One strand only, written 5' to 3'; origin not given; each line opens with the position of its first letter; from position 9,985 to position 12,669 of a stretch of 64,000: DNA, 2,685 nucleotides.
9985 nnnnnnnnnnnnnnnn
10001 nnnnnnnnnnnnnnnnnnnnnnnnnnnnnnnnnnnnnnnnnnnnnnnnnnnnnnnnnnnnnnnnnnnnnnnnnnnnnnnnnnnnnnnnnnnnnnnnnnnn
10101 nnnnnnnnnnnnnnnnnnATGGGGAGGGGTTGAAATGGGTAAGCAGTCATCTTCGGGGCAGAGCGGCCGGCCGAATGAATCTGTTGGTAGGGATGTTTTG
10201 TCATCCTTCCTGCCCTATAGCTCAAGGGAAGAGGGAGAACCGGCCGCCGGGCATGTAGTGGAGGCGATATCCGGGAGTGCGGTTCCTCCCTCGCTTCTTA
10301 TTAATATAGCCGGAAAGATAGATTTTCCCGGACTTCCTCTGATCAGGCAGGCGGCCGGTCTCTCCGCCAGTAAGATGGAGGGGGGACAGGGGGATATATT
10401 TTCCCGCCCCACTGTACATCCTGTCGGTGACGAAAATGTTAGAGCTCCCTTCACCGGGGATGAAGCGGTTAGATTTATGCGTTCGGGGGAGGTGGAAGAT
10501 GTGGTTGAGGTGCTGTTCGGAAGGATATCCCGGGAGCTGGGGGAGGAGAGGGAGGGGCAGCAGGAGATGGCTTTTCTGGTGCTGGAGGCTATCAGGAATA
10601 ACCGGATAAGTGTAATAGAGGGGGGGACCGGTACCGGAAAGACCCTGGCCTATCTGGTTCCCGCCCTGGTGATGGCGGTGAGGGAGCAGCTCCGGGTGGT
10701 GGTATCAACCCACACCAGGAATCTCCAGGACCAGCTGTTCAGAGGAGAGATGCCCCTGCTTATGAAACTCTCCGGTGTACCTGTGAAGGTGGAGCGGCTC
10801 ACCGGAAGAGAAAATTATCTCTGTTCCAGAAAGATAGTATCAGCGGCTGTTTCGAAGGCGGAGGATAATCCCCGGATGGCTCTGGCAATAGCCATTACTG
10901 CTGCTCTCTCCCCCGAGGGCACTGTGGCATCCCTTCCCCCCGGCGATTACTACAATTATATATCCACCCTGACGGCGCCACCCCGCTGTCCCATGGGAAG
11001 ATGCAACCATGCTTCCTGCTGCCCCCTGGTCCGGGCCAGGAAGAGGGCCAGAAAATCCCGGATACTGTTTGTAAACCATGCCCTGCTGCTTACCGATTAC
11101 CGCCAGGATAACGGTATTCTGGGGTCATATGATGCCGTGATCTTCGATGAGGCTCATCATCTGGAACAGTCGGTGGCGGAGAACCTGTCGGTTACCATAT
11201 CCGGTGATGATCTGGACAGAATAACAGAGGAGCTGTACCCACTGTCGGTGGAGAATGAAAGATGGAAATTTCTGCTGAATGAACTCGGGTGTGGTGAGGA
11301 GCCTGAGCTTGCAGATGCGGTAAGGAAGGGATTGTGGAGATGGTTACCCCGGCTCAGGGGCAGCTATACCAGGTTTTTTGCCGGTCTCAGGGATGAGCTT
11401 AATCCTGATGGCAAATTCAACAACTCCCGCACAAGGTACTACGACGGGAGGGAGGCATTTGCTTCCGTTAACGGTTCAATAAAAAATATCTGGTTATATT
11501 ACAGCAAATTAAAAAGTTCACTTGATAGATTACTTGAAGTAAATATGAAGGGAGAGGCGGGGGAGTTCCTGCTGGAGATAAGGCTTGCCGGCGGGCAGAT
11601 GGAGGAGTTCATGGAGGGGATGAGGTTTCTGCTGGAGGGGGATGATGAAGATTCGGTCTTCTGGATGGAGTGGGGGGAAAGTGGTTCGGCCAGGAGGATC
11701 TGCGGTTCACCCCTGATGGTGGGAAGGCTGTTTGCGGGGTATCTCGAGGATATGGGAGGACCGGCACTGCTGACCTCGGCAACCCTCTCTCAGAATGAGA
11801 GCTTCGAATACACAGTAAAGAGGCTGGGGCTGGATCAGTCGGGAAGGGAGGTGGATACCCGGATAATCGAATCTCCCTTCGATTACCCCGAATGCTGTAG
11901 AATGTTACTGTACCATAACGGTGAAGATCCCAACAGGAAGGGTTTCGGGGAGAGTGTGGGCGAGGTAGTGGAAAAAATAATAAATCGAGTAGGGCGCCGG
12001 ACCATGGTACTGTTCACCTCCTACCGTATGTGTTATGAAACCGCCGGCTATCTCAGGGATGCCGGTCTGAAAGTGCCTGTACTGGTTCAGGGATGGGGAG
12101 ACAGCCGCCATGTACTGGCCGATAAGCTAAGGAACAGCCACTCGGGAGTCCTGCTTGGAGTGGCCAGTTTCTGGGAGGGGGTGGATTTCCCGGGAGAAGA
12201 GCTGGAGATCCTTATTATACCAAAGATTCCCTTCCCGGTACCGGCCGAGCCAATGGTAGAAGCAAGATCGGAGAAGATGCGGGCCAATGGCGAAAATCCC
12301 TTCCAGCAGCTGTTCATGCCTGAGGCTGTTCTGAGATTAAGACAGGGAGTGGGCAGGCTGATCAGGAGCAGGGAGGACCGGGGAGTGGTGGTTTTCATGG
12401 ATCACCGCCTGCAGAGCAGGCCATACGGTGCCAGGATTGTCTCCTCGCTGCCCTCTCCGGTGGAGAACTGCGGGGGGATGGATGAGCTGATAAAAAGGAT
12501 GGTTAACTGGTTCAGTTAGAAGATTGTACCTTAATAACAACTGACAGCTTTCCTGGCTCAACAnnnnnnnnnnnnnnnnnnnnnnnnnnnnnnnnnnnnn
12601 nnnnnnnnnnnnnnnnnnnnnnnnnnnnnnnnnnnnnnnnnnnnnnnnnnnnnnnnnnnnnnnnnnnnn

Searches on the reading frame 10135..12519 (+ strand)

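Call 23: search_protein_families(library=pfam, proteins=[window:10135-12519:+], max_evalue=0.00001)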
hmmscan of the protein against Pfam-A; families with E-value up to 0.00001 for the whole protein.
window:10135-12519:+ (794 aa): 4 families
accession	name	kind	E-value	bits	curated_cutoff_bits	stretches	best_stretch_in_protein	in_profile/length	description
PF13307.12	Helicase_C_2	-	5.6e-42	144.1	25.3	1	613-773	2-168/170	Helicase C-terminal domain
PF00270.35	DEAD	-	2.1e-10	41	26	1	150-203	8-63/167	DEAD/DEAH box helicase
PF04851.21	ResIII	-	6.2e-07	29.9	22.5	0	138-202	4-70/164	Type III restriction enzyme, res subunit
PF06733.21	DEAD_2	-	3.3e-06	27.3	21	1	290-360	100-172/172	DEAD_2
